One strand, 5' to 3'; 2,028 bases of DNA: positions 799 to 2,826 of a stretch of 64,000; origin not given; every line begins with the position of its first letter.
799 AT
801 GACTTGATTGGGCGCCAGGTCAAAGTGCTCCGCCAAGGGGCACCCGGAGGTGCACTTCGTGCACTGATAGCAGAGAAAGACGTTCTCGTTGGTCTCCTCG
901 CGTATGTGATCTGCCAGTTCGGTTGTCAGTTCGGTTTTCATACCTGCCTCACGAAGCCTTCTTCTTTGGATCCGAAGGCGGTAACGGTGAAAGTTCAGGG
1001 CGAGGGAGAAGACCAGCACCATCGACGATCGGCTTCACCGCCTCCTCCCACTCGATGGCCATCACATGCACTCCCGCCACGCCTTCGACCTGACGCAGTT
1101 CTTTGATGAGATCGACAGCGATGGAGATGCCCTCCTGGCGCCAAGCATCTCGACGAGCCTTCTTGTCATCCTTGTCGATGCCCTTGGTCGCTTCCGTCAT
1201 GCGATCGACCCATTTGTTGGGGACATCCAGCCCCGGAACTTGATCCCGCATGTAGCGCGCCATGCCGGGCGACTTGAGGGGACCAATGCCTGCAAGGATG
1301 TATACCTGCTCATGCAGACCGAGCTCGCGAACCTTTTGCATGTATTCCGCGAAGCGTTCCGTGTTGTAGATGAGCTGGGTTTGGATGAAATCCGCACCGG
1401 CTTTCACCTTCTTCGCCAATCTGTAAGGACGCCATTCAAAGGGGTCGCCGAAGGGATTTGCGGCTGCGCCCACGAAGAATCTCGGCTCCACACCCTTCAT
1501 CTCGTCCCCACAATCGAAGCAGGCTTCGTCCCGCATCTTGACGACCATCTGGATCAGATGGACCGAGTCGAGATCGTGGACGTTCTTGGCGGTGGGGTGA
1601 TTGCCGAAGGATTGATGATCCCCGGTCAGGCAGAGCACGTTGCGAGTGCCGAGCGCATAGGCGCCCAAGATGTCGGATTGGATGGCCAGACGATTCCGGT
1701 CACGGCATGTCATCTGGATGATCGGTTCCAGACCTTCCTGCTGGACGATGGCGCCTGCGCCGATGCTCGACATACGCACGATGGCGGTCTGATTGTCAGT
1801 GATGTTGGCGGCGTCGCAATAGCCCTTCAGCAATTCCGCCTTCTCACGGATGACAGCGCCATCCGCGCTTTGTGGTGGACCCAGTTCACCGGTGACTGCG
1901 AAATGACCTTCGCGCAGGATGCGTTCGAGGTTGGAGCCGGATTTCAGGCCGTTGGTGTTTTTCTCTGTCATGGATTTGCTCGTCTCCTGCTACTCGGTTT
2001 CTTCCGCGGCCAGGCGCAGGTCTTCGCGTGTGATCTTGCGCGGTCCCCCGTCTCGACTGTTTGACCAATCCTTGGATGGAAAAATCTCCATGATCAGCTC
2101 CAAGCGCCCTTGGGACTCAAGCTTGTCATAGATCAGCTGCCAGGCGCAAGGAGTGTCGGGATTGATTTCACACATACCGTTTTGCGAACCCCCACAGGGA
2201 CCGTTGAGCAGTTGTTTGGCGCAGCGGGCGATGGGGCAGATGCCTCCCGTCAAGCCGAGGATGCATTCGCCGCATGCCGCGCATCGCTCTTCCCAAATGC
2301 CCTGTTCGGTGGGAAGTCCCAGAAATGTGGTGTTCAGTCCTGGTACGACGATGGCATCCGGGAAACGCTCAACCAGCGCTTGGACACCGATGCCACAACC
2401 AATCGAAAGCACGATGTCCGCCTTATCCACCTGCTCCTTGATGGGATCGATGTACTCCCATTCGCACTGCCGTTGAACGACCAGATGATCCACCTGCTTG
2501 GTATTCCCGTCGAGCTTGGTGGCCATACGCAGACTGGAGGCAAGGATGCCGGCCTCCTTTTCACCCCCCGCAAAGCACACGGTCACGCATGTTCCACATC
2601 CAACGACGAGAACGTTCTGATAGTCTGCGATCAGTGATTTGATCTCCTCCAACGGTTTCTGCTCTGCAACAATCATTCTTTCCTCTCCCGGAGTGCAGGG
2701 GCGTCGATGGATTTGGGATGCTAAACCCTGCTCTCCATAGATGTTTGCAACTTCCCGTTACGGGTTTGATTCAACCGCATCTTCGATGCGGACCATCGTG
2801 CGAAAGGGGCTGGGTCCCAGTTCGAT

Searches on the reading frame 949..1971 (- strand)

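Call 30: search_protein_families(library=pfam, proteins=[window:949-1971:-], max_evalue=0.00001)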
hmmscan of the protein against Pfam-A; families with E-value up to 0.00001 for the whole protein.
window:949-1971:- (340 aa): 1 family
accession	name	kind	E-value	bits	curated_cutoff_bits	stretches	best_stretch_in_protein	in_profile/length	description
PF02219.23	MTHFR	-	7.6e-41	140.8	24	1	15-318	2-285/287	Methylenetetrahydrofolate reductase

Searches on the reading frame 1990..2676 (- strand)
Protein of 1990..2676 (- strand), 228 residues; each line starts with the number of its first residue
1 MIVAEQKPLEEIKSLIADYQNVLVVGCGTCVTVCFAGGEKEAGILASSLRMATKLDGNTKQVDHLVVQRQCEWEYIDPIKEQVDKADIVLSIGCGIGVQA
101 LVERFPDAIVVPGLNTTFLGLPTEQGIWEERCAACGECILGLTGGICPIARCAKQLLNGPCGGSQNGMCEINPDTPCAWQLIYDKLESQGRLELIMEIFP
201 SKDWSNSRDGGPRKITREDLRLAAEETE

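Call 30: search_protein_families(library=pfam, proteins=[window:1990-2676:-], max_evalue=0.00001)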
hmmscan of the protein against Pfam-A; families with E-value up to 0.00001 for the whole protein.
window:1990-2676:- (228 aa): 1 family
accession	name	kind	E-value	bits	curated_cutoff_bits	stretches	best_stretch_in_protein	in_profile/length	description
PF12225.13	DUF5981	-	4.5e-38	129.3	23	1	112-205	2-95/95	Methylene-tetrahydrofolate reductase C terminal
